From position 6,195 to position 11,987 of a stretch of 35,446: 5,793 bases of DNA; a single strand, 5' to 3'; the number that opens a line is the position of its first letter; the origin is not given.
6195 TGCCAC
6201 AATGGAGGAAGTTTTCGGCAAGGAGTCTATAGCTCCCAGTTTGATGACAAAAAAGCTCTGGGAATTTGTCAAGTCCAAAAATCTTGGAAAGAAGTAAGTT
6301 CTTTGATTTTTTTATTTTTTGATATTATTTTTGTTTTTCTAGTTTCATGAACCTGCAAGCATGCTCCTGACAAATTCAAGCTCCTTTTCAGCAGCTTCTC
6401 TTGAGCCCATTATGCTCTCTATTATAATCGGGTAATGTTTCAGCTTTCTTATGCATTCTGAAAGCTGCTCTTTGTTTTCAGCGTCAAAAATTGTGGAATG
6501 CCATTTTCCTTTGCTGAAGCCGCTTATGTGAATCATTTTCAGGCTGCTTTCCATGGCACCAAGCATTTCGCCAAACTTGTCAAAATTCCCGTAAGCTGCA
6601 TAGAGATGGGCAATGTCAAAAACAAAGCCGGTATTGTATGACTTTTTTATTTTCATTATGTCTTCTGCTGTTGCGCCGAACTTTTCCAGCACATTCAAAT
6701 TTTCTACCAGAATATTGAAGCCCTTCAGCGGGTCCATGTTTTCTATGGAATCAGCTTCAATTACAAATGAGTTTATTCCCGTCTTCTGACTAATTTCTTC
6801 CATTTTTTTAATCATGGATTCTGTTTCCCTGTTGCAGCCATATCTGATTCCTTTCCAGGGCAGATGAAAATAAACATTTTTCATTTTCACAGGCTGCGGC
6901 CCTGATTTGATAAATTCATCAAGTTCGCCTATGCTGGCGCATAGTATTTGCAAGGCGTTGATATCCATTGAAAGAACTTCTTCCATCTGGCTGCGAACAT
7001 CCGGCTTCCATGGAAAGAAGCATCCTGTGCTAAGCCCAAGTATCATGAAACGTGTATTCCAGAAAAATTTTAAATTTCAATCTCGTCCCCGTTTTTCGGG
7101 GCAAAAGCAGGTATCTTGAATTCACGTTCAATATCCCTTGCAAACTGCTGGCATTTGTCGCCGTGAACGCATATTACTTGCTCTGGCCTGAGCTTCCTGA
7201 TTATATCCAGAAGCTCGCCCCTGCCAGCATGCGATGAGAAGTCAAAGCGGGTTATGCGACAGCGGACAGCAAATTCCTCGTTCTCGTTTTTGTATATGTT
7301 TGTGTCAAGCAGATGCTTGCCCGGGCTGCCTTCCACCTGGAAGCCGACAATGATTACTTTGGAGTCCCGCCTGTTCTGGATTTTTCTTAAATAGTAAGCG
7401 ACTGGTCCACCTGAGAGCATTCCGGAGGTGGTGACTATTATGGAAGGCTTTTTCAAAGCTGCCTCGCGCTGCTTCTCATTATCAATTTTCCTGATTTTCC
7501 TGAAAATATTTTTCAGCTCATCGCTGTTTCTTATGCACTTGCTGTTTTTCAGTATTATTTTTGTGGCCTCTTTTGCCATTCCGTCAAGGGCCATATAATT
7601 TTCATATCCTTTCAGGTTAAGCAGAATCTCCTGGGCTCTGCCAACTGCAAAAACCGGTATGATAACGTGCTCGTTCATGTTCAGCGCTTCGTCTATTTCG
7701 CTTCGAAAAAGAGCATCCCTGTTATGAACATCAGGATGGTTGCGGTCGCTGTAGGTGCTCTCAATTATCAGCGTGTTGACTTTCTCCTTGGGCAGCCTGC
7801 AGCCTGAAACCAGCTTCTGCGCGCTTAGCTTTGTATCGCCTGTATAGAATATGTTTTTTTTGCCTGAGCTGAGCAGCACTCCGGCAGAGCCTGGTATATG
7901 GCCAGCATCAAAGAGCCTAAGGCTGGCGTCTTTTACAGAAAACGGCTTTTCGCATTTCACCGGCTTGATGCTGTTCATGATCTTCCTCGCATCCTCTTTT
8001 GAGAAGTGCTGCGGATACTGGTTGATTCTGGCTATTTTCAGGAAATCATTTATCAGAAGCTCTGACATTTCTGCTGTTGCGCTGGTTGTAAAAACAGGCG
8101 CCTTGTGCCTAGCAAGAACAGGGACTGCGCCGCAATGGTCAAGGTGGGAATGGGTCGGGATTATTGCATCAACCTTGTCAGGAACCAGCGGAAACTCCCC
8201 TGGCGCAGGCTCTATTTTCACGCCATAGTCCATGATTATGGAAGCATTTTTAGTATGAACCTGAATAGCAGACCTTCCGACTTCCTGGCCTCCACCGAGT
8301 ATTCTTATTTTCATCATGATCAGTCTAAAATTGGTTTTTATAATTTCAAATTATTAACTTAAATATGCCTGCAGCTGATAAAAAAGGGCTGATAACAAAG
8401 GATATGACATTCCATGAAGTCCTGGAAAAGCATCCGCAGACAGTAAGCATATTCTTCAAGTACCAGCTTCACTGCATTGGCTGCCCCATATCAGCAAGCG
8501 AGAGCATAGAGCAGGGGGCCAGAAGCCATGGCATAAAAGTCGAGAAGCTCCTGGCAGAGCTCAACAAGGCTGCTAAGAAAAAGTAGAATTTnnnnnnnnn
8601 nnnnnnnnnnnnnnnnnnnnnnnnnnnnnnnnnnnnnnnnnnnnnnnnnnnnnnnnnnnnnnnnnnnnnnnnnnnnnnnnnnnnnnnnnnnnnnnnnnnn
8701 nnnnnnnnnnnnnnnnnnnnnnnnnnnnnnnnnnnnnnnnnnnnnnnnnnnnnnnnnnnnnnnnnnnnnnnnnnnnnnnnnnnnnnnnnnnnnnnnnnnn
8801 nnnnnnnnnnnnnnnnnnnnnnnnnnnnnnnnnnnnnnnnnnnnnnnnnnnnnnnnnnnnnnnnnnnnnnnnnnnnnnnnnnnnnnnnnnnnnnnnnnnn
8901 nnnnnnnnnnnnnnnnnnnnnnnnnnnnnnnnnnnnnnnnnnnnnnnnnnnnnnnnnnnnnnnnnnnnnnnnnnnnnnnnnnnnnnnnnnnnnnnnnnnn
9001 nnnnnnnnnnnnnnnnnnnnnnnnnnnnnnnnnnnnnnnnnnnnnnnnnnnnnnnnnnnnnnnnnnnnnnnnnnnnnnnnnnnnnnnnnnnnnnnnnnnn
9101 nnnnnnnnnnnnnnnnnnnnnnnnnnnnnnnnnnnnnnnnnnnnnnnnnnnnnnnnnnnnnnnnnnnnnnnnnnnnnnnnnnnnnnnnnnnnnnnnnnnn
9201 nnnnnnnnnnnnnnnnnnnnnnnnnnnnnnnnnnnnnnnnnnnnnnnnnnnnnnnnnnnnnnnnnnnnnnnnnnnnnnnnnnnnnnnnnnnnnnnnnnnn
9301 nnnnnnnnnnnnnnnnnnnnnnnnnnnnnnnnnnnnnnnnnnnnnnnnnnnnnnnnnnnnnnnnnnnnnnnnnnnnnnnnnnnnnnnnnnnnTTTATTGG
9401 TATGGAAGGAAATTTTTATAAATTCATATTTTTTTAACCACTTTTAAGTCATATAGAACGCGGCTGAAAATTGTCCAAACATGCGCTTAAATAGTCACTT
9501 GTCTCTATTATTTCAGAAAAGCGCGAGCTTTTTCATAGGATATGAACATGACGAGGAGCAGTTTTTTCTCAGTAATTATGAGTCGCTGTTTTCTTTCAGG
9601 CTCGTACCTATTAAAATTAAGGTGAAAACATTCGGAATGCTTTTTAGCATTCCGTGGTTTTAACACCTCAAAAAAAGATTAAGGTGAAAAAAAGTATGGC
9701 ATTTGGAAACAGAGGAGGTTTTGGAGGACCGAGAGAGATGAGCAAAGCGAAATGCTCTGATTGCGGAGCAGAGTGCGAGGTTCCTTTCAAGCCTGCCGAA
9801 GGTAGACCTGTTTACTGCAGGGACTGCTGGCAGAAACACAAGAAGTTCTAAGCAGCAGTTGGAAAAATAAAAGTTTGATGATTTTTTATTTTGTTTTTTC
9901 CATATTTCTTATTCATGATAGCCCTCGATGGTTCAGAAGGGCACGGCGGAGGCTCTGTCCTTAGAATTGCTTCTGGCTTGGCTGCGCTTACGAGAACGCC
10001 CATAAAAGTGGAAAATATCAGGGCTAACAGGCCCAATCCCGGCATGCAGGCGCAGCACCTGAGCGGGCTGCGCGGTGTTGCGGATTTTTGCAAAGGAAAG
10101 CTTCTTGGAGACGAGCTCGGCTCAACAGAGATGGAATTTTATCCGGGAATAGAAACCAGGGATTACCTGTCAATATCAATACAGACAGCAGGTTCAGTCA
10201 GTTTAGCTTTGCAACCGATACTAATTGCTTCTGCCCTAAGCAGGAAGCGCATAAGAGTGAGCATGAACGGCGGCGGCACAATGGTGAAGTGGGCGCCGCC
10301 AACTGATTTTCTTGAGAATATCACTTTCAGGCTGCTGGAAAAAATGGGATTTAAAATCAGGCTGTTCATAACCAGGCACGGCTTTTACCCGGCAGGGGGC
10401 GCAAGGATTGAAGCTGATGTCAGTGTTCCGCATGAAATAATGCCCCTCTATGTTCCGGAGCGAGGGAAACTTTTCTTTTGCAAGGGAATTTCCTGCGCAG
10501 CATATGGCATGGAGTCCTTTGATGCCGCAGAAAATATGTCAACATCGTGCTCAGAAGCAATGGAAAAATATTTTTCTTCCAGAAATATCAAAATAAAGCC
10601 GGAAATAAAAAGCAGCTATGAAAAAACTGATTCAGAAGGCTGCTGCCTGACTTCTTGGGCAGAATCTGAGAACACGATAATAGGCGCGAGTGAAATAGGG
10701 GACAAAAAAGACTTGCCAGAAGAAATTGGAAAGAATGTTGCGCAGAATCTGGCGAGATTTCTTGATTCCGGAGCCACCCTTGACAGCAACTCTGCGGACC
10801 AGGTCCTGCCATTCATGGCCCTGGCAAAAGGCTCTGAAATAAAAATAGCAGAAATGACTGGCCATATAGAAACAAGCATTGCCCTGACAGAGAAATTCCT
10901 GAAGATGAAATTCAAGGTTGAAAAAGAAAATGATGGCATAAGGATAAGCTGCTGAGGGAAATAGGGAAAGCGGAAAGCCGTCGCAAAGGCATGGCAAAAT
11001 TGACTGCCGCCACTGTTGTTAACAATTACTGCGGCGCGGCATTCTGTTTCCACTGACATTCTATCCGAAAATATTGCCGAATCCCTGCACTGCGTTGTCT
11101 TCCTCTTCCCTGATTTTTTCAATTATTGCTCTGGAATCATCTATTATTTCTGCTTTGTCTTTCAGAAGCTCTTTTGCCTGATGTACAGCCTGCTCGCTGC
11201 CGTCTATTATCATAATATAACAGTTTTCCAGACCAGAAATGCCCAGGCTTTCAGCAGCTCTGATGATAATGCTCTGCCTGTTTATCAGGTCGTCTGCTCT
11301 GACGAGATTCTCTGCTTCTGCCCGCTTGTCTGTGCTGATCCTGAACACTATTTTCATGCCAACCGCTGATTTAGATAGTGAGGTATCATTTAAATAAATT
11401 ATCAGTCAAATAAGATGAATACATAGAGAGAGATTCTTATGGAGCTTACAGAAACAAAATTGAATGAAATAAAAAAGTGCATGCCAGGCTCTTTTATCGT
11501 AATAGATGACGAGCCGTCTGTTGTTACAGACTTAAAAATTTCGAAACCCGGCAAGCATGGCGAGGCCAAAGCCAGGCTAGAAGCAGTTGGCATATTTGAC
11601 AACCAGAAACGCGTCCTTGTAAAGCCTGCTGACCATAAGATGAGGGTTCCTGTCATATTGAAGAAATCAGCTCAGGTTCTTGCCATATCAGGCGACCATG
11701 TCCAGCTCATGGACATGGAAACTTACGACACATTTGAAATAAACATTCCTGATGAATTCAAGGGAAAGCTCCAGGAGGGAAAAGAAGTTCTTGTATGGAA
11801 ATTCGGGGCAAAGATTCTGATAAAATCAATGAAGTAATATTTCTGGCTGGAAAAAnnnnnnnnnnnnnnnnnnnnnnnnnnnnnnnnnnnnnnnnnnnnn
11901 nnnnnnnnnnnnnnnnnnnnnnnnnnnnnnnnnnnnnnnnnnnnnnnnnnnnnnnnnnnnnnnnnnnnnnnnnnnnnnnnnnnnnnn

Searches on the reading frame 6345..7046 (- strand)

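Call 60: search_protein_families(library=pfam, proteins=[window:6345-7046:-])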
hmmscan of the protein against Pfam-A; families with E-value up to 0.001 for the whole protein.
window:6345-7046:- (233 aa): 1 family
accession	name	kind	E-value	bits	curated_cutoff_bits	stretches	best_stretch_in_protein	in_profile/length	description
PF01261.30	AP_endonuc_2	-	5e-07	30.1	31.1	1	108-228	118-248/249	Xylose isomerase-like TIM barrel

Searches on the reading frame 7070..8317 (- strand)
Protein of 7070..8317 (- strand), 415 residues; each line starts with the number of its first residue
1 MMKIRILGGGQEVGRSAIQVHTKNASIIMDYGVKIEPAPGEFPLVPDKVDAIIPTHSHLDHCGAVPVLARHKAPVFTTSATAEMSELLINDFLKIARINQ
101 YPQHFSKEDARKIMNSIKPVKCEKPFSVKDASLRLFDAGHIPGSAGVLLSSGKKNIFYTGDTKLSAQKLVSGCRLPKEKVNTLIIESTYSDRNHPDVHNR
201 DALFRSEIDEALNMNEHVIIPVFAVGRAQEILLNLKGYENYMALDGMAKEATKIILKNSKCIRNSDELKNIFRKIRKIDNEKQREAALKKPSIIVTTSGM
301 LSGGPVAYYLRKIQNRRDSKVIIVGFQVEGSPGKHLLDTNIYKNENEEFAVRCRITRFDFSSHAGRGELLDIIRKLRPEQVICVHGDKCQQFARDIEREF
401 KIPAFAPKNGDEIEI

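Call 60: search_protein_families(library=pfam, proteins=[window:7070-8317:-])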
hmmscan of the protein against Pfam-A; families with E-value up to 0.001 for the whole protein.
window:7070-8317:- (415 aa): 6 families
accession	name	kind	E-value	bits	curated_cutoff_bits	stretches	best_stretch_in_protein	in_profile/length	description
PF07521.17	RMMBL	-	2.7e-17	62.9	21.6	1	350-407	3-63/63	Zn-dependent metallo-hydrolase RNA specificity domain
PF10996.14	Beta-Casp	-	1.8e-15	57.9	27.7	1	229-336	2-120/120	Beta-Casp domain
PF12706.13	Lactamase_B_2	-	2.3e-12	47.4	27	1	45-192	27-169/200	Beta-lactamase superfamily domain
PF16661.11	Lactamase_B_6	-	1.6e-09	37.9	27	1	44-177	31-177/193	Metallo-beta-lactamase superfamily domain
PF00753.33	Lactamase_B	-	1.1e-08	35.7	22.7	1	46-173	41-161/196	Metallo-beta-lactamase superfamily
PF13483.12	Lactamase_B_3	-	0.00036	21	24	0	13-90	5-76/160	Beta-lactamase superfamily domain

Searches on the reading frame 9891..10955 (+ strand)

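Call 60: search_protein_families(library=pfam, proteins=[window:9891-10955:+])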
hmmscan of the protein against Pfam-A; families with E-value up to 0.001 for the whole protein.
window:9891-10955:+ (354 aa): 2 families
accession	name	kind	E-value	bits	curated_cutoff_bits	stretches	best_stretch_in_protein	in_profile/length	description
PF01137.26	RTC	-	1.4e-64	217.8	27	1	17-343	2-221/221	RNA 3'-terminal phosphate cyclase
PF05189.18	RTC_insert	-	4.4e-13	50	23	1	190-291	2-101/102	RNA 3'-terminal phosphate cyclase (RTC), insert domain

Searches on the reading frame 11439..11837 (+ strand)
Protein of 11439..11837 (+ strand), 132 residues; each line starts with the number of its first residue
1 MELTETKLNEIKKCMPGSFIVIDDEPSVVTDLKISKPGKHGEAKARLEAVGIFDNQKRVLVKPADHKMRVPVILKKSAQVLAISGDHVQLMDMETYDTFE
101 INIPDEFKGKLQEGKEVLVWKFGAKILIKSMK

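Call 61: search_protein_families(library=pfam, proteins=[window:11439-11837:+])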
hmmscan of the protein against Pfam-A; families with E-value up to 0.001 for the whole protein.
window:11439-11837:+ (132 aa): 2 families
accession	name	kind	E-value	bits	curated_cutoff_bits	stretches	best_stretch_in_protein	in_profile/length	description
PF21485.3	IF5A-like_N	-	1.7e-12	47.5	27.1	1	14-66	11-63/63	Translation initiation factor 5A-like, N-terminal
PF01287.26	eIF-5a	-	2e-09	37.9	24.2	1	73-121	2-58/69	Eukaryotic elongation factor 5A hypusine, DNA-binding OB fold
